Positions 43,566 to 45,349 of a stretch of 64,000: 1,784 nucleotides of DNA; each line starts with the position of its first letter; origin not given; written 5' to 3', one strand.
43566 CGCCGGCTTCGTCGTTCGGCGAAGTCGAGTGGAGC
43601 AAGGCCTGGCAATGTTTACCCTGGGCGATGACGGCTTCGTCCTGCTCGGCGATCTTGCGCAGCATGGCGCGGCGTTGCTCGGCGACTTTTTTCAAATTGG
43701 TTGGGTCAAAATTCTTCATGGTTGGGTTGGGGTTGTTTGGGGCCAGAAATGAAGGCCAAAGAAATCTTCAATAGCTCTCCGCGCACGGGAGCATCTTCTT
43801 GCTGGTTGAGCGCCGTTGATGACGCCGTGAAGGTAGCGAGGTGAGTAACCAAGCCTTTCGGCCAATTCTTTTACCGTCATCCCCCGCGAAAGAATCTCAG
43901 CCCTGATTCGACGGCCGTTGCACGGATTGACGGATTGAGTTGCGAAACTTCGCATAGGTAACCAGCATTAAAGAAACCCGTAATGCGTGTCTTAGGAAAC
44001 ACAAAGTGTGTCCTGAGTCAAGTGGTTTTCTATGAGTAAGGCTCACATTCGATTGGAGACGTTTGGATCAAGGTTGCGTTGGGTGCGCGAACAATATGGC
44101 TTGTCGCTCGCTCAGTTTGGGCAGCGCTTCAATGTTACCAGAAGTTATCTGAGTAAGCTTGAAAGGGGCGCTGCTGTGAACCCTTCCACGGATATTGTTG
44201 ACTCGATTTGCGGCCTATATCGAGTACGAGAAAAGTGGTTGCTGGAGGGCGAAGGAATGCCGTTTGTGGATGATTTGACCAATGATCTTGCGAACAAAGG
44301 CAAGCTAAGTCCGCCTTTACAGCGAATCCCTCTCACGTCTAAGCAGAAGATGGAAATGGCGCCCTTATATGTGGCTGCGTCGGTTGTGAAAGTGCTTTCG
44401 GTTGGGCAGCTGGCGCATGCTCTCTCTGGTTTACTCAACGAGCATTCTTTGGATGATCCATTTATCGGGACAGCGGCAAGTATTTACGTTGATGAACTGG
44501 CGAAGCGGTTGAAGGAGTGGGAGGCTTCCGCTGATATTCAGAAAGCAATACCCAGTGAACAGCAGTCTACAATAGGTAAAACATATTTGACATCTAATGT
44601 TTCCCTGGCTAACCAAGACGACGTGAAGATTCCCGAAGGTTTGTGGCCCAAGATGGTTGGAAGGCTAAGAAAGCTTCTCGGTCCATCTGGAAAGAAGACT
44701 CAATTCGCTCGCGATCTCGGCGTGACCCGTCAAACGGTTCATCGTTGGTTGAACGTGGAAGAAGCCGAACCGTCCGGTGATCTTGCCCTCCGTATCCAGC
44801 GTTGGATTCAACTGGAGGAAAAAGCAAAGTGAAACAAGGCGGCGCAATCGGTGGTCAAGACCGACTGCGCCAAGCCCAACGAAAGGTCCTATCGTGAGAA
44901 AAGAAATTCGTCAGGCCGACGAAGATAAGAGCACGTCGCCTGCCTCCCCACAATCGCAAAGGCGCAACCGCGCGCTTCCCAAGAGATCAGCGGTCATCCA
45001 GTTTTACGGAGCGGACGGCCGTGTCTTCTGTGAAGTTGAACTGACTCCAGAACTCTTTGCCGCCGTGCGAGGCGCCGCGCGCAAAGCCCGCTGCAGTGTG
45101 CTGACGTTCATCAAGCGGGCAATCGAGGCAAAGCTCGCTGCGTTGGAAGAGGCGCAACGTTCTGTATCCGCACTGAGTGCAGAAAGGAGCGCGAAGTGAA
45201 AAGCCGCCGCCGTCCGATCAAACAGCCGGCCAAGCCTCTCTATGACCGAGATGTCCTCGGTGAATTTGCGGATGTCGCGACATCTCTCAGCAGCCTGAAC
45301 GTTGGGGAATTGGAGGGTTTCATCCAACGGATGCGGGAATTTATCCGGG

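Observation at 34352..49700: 15.3-kb Mu/Tn7-superfamily element with a phage-type c/ner switch, a tape-measure homologue and a MuF homologue, but no recognisable capsid, portal, terminase, tail-tube or lysis genes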

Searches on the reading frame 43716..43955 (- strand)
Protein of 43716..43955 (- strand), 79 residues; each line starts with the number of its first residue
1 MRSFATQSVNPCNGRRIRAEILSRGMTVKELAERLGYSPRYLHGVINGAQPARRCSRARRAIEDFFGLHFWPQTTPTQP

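Call 8: search_protein_families(library=pfam, max_evalue=0.01, proteins=[window:43716-43955:-])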
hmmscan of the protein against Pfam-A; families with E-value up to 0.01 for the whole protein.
window:43716-43955:- (79 aa): 4 families
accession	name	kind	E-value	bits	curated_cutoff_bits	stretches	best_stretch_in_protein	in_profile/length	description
PF01381.28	HTH_3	-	8.1e-06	26.2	23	1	17-50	1-35/55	Helix-turn-helix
PF13560.12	HTH_31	-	2.1e-05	25.1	27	1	15-53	4-43/64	Helix-turn-helix domain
PF00165.29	HTH_AraC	-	0.00076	20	26.6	1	22-43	5-26/42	Bacterial regulatory helix-turn-helix proteins, AraC family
PF13384.12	HTH_23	-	0.0037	17.5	24.6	1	21-43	12-35/50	Homeodomain-like domain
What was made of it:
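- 43716..43955 (-): Ner-like small HTH protein (79 aa), first gene of the operon. Pfam HTH_3 at 8e-6 (call 8).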

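Call 10: search_protein_families(library=phrogs, max_evalue=0.01, proteins=[window:43716-43955:-])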
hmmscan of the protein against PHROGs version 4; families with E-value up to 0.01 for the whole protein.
window:43716-43955:- (79 aa): 11 families
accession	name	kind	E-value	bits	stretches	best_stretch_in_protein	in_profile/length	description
phrog_925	-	DNA, RNA and nucleotide metabolism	1.6e-07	32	1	15-61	7-53/67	HTH DNA binding protein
phrog_2439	-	transcription regulation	1e-05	25.6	1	10-51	5-46/367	transcriptional regulator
phrog_769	-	transcription regulation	8.4e-05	23.5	1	15-68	14-62/89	transcriptional repressor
phrog_8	-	transcription regulation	0.00015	22.3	1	9-50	73-113/346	transcriptional regulator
phrog_3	-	transcription regulation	0.00016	22.6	1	8-67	84-138/430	transcriptional repressor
phrog_1468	-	transcription regulation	0.00035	21.2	1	16-65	11-57/67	transcriptional repressor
phrog_35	-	transcription regulation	0.001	20.2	1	21-60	81-122/181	transcriptional repressor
phrog_2328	-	transcription regulation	0.002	18.9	1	14-54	17-57/128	transcriptional repressor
phrog_4779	-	transcription regulation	0.0034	18.9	1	19-54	9-44/98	transcriptional regulator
phrog_836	-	transcription regulation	0.0036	18.4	1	15-52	87-123/133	late transcriptional activator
phrog_1381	-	moron, auxiliary metabolic gene and host takeover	0.0061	16.9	1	7-50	7-51/264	plasmid antitoxin with HTH domain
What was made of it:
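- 43716..43955 (-): PHROG 925 and 769 HTH/repressor families (call 10).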

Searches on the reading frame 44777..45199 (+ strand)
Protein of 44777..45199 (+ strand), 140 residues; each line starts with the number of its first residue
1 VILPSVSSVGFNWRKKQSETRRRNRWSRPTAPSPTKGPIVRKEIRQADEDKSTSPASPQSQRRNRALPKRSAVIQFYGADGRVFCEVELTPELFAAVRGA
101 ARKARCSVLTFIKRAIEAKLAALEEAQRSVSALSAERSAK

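Call 9: search_protein_families(library=pfam, max_evalue=0.01, proteins=[window:44777-45199:+])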
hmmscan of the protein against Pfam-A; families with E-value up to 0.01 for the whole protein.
window:44777-45199:+ (140 aa): 0 families

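Call 11: search_protein_families(library=phrogs, max_evalue=0.01, proteins=[window:44777-45199:+])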
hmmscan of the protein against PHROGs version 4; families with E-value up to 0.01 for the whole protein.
window:44777-45199:+ (140 aa): 0 families

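Call 67: search_protein_families(library=padloc, max_evalue=0.01, proteins=[window:44777-45199:+])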
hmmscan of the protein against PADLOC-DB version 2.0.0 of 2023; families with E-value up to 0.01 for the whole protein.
window:44777-45199:+ (140 aa): 0 families
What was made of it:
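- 44777..45864 (+): Four small ORFs downstream of the repressor (140, 72, 85 and 57 aa). None has a family hit (calls 9, 11, 67).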
